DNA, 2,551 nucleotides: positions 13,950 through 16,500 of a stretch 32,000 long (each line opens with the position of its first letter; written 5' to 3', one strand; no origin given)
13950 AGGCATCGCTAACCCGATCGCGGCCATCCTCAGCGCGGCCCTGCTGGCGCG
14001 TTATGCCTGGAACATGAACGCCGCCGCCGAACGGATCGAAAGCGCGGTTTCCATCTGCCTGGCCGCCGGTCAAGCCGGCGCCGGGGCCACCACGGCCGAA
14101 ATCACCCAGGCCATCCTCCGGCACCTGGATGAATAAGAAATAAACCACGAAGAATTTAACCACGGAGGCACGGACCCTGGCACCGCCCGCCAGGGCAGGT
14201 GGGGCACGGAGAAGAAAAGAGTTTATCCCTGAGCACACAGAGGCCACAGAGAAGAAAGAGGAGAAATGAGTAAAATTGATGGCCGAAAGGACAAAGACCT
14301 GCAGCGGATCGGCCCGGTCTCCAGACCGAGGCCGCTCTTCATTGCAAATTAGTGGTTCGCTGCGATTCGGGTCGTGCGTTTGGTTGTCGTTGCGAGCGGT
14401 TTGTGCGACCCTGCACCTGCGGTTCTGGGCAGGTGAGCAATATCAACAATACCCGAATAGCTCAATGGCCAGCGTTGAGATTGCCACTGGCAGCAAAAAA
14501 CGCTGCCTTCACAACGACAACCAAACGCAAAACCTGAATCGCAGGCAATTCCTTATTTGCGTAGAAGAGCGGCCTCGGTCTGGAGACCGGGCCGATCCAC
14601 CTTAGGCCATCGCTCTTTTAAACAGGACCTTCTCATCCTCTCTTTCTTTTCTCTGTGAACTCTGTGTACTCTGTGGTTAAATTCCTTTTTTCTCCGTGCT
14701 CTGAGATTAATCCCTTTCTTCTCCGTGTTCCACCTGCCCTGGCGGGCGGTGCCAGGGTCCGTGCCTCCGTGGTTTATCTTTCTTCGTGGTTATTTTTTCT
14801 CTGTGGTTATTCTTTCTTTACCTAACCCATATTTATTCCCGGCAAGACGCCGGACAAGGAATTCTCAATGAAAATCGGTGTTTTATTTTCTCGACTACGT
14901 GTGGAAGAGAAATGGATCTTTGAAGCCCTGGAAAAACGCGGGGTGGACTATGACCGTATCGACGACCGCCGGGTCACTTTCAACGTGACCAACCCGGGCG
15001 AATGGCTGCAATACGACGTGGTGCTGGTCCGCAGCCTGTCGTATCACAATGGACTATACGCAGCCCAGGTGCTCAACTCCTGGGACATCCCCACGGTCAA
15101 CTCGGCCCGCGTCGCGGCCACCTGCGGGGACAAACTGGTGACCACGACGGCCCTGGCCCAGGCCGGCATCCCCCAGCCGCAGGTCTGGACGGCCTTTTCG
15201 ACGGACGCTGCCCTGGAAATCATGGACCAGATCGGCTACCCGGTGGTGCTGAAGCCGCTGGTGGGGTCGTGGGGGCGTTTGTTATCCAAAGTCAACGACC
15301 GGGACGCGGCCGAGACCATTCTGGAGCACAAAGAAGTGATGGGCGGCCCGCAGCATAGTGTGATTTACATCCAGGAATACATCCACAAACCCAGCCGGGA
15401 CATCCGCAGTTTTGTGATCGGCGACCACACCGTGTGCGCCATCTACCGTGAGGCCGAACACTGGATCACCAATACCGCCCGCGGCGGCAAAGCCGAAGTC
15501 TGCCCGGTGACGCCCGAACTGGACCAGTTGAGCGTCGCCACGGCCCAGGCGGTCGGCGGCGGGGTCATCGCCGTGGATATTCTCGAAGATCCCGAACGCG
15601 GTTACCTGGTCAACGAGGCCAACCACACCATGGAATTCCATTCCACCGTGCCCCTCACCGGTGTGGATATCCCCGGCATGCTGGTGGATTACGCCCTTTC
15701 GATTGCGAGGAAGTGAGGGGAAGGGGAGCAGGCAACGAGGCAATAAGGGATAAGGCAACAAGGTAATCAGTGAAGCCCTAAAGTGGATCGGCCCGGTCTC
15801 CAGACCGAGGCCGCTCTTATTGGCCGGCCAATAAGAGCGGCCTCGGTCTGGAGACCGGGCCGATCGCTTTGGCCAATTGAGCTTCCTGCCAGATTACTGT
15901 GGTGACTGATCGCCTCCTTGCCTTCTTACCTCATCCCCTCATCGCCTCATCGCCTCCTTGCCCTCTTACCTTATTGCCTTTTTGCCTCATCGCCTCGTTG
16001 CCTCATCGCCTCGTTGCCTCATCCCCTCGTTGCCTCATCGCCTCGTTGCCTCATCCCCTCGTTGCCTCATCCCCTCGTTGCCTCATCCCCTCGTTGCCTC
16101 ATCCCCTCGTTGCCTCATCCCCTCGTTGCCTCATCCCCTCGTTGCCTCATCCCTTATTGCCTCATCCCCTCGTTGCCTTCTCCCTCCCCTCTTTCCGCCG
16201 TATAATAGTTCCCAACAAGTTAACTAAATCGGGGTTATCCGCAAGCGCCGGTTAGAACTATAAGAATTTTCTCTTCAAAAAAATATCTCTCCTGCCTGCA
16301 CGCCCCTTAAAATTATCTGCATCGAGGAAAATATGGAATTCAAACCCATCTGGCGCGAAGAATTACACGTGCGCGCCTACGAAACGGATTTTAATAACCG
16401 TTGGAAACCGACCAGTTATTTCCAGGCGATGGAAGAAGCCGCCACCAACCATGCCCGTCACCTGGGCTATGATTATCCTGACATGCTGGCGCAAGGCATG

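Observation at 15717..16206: A second copy of the same 35-bp core palindrome downstream of lysX, with an asymmetrically expanded 16-bp tandem array, so lysX is bracketed by related elements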

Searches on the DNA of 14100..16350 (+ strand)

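Call 54: search_rna_families(source=window, start=14100, end=16350, threshold=evalue, max_evalue=1)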
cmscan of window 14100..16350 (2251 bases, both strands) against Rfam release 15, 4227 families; matches with E-value up to 1: 13.
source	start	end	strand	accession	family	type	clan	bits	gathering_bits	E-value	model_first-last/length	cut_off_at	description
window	15786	15865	+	RF03941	mir-3158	Gene; miRNA;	-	57.6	97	1.3e-09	1-81/81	no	mir-3158 microRNA precursor family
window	15790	15861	+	RF02598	EBv-sisRNA-2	Gene;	-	47.2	41.8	7.5e-06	1-76/76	no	Epstein-Barr virus stable intronic sequence RNA 2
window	15780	15871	+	RF03771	mir-341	Gene; miRNA;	-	41.7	90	3.1e-07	1-96/96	no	mir-341 microRNA precursor family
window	15787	15864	+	RF03324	mir-1288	Gene; miRNA;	-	39.9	70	1.9e-06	1-74/74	no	mir-1288 microRNA precursor family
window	15787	15864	-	RF03324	mir-1288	Gene; miRNA;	-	39.9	70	1.9e-06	1-74/74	no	mir-1288 microRNA precursor family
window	15787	15864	-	RF03777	MIR533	Gene; miRNA;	-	37.2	80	1e-05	1-125/125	no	MIR533 microRNA precursor family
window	15792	15859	+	RF04119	MIR1858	Gene; miRNA;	-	35.1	137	0.0012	42-162/197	no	MIR1858 microRNA precursor family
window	15786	15865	+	RF03382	mir-635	Gene; miRNA;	-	28.5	100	0.0018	1-92/92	no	mir-635 microRNA precursor family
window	15809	15842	+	RF03366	mir-3122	Gene; miRNA;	-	24.8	92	0.14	1-73/73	no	mir-3122 microRNA precursor family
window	15799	15852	-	RF04119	MIR1858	Gene; miRNA;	-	24.4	137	0.31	40-164/197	no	MIR1858 microRNA precursor family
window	15710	15975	-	RF00690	MIR408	Gene; miRNA;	-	20.1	64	0.094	1-126/126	no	MIR408 microRNA precursor family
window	15693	15864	+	RF02604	BASRCI153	Gene; sRNA;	-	19.1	137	0.1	1-214/214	no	Brucella sRNA CI153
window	14567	14658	-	RF02158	NPPA-AS1_3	Gene; lncRNA;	-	17.3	55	0.65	1-108/108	no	NPPA antisense RNA 1 conserved region 3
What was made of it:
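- Tried and rejected: I reject these as generic long-hairpin matches (call 54).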

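Call 81: search_dna_similar(query=window:14286-14618:+, collection=plasmids, mode=distant, max_evalue=0.001, max_rows=10)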
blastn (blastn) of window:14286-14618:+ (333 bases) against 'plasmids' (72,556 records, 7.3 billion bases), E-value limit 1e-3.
No match.

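Call 82: search_dna_similar(query=window:15717-16210:+, collection=plasmids, mode=distant, max_evalue=0.001, max_rows=10)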
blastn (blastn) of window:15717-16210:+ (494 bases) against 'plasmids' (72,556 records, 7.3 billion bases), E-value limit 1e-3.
No match.

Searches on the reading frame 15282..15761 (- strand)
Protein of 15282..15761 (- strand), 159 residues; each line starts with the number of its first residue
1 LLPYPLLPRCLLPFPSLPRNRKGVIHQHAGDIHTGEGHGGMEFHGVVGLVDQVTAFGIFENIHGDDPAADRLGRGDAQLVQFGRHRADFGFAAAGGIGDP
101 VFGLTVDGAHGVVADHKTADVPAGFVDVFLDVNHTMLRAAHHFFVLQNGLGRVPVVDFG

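Call 55: search_protein_families(library=pfam, proteins=[window:15282-15761:-], max_evalue=0.01)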
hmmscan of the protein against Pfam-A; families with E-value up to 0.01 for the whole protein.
window:15282-15761:- (159 aa): 0 families
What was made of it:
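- Tried and rejected: ORFs lying in A and B (61-118 aa), plus a 159-aa antisense ORF (15282-15761) that overlaps the lysX 3' end, have no credible Pfam family (call 55).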

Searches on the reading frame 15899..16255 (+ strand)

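Call 55: search_protein_families(library=pfam, proteins=[window:15899-16255:+, window:15918-16205:+], max_evalue=0.01)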
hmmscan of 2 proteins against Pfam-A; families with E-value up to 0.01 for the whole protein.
window:15899-16255:+ (118 aa): 0 families

window:15918-16205:+ (95 aa): 1 family
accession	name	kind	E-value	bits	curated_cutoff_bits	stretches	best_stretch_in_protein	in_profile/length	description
PF10576.14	EndIII_4Fe-2S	-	0.0023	18.6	20.5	0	39-44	3-8/17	Iron-sulfur binding domain of endonuclease III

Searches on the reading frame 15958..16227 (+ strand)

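Call 55: search_protein_families(library=pfam, proteins=[window:15958-16227:+], max_evalue=0.01)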
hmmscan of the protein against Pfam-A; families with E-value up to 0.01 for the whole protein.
window:15958-16227:+ (89 aa): 1 family
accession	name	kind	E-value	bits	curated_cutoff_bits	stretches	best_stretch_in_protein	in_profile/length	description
PF10576.14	EndIII_4Fe-2S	-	0.0032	18.2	20.5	0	15-20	3-8/17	Iron-sulfur binding domain of endonuclease III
